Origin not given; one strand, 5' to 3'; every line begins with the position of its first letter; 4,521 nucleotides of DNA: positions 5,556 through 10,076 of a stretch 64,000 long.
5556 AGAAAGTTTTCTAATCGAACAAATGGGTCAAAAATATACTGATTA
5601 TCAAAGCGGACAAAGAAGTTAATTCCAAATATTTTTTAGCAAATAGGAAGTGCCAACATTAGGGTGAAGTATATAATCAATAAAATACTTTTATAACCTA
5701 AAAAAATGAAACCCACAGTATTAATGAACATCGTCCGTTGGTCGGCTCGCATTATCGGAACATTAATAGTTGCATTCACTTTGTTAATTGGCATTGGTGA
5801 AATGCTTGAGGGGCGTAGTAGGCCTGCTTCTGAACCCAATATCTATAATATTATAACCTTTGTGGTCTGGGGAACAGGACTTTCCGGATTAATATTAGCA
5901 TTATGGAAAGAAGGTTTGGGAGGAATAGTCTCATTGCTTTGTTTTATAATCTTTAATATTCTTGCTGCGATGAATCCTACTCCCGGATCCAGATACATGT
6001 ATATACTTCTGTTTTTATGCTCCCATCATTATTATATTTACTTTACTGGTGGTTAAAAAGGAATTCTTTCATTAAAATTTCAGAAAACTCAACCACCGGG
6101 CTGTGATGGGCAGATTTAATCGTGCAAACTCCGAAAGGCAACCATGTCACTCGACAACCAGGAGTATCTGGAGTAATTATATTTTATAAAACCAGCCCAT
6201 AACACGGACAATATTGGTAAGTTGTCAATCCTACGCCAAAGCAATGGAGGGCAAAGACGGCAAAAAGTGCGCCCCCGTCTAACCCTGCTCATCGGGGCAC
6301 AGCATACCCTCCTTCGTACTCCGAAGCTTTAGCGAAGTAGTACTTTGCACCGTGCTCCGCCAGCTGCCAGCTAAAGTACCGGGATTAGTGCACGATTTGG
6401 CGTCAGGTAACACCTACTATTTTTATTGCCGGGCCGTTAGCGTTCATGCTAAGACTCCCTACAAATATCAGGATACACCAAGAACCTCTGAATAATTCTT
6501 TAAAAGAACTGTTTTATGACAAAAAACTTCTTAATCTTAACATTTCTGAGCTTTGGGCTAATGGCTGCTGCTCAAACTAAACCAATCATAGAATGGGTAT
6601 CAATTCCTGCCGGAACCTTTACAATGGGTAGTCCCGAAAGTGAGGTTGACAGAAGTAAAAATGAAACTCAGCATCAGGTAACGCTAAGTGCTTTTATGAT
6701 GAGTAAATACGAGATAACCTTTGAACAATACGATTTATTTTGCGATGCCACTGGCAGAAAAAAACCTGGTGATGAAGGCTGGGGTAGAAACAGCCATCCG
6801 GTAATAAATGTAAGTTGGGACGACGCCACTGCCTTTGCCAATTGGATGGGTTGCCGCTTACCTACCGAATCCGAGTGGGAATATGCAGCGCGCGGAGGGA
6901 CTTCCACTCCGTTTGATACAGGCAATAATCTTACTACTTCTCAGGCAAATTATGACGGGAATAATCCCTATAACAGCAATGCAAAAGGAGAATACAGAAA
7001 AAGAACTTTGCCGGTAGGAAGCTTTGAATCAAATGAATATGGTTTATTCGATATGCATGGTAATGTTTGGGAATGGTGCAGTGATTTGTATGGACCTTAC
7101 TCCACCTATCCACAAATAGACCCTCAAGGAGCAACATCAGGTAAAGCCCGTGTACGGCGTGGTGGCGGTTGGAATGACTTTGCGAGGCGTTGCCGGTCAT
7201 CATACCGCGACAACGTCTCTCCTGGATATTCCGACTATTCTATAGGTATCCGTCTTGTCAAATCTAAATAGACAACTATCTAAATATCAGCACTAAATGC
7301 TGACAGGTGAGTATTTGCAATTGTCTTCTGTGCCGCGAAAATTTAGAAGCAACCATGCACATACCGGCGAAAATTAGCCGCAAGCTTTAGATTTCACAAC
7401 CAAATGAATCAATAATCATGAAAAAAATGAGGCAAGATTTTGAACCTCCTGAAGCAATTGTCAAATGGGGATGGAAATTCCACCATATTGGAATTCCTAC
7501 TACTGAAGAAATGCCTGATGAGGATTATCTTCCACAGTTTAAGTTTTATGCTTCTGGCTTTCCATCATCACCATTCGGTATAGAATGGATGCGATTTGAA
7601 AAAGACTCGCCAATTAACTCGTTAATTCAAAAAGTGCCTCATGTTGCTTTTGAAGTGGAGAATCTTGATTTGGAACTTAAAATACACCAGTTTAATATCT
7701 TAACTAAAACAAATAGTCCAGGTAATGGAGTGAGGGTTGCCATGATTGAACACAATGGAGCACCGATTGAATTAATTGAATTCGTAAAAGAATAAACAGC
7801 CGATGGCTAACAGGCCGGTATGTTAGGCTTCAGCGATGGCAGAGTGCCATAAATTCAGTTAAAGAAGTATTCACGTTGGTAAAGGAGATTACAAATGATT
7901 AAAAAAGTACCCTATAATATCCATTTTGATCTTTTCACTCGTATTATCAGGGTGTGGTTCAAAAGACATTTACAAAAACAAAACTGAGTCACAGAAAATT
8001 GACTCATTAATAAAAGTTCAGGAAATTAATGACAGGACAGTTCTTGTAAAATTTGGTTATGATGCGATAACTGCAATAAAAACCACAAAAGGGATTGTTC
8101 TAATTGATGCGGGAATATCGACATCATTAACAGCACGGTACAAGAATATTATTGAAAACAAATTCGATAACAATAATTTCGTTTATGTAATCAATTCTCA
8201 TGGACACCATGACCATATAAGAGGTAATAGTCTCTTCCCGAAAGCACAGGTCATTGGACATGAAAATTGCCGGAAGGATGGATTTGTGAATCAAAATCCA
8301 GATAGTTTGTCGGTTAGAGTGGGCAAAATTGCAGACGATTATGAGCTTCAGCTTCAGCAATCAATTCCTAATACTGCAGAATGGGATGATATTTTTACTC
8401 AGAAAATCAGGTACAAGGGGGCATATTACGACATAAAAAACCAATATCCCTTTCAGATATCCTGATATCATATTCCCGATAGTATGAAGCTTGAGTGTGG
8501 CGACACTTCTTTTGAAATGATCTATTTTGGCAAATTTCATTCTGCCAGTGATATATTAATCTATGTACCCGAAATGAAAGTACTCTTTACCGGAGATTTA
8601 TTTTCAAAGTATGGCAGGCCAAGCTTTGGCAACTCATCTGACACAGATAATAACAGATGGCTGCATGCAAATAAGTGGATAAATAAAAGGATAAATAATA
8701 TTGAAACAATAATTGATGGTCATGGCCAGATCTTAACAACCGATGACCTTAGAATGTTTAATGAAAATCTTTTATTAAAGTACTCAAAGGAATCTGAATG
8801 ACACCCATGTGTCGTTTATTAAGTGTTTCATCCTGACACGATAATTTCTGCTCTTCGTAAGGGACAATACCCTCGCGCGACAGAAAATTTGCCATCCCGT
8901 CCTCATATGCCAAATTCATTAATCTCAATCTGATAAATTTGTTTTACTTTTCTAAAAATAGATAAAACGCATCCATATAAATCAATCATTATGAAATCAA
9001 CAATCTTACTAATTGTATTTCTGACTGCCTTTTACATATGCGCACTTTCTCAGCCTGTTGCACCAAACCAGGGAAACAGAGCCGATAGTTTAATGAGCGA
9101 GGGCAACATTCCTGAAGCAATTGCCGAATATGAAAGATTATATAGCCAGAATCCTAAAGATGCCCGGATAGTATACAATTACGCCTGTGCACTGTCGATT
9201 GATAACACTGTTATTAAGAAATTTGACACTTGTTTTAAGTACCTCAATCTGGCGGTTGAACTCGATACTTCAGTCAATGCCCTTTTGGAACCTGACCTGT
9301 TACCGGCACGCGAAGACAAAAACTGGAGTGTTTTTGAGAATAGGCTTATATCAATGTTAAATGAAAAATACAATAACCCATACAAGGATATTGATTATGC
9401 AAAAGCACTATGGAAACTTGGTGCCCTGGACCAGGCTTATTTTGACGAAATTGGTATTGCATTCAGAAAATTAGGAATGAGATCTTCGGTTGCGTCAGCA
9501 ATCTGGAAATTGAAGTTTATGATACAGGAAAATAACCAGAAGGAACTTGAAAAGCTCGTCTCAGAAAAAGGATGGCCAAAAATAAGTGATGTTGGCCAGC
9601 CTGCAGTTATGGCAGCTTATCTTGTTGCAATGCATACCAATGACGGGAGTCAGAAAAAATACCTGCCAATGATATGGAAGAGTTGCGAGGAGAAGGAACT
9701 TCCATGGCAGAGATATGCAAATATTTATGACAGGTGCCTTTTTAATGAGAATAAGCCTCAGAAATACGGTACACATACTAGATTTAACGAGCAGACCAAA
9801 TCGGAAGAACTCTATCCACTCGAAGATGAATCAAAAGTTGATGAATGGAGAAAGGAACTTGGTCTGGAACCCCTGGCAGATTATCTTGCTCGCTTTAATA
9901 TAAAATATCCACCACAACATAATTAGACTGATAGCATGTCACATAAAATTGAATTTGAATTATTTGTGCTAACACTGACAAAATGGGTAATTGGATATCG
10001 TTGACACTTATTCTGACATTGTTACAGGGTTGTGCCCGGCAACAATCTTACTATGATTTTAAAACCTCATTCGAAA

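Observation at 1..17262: Integron-type gene-cassette array (at least 14 attC-bounded cassettes) with no integrase in view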

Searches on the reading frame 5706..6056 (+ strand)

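Call 18: search_protein_families(library=pfam, proteins=[window:5706-6056:+], max_evalue=0.01)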
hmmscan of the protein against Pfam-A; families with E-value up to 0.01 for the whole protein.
window:5706-6056:+ (116 aa): 1 family
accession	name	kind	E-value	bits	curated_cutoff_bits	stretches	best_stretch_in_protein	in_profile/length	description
PF24709.1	DUF7670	-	3.8e-08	34.1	29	1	6-102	4-98/118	Domain of unknown function (DUF7670)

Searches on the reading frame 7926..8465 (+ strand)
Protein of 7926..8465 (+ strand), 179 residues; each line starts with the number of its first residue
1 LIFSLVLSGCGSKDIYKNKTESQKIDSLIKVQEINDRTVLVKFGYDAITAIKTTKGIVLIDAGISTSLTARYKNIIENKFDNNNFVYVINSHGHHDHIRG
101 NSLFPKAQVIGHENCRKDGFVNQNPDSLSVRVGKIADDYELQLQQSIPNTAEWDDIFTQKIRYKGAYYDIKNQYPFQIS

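Call 18: search_protein_families(library=pfam, proteins=[window:7926-8465:+], max_evalue=0.01)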
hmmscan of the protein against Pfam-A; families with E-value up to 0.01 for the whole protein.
window:7926-8465:+ (179 aa): 1 family
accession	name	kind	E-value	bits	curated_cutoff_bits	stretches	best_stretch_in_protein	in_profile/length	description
PF00753.33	Lactamase_B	-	3.5e-11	43.9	22.7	1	49-127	9-86/196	Metallo-beta-lactamase superfamily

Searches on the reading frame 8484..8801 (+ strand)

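Call 19: search_protein_families(library=pfam, proteins=[window:8484-8801:+], max_evalue=0.01)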
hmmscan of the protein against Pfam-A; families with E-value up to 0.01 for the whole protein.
window:8484-8801:+ (105 aa): 2 families
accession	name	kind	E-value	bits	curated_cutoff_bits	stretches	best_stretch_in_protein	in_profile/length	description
PF00753.33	Lactamase_B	-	0.00063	20.2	22.7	1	13-50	124-161/196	Metallo-beta-lactamase superfamily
PF19583.5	ODP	-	0.0011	19.4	27.2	1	6-43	102-140/194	ODP family beta lactamase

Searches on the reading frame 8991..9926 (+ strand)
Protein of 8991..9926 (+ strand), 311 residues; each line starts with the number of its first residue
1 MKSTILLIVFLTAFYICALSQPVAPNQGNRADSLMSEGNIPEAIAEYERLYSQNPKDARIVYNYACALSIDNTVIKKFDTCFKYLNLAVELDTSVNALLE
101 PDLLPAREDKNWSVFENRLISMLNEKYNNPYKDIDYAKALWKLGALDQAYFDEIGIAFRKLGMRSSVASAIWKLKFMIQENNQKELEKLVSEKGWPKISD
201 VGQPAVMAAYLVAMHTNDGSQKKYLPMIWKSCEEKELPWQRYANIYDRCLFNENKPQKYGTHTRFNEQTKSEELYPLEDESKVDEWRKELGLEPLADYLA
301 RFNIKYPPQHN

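Call 19: search_protein_families(library=pfam, proteins=[window:8991-9926:+], max_evalue=0.01)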
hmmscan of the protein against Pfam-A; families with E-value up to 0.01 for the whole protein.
window:8991-9926:+ (311 aa): 7 families
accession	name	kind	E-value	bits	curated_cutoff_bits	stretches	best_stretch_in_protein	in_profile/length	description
PF20329.3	DUF6624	-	2.1e-09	37.6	27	1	178-301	40-163/173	Family of unknown function (DUF6624)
PF13428.12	TPR_14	-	1.7e-05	25.5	23.5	1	30-65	7-42/44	Tetratricopeptide repeat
PF14559.12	TPR_19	-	5e-05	24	25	1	34-65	1-32/68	Tetratricopeptide repeat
PF13414.12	TPR_11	-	0.00011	22.2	26.8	1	32-63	2-33/42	TPR repeat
PF13432.12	TPR_16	-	0.00045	21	32.7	1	30-65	3-38/65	Tetratricopeptide repeat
PF07719.23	TPR_2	-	0.00087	19.7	27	0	29-57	6-34/34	Tetratricopeptide repeat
PF24575.1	TPR_Slam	-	0.0016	19.2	35.2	1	31-72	54-95/104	Surface lipoprotein assembly modifier, N-terminal TPR repeats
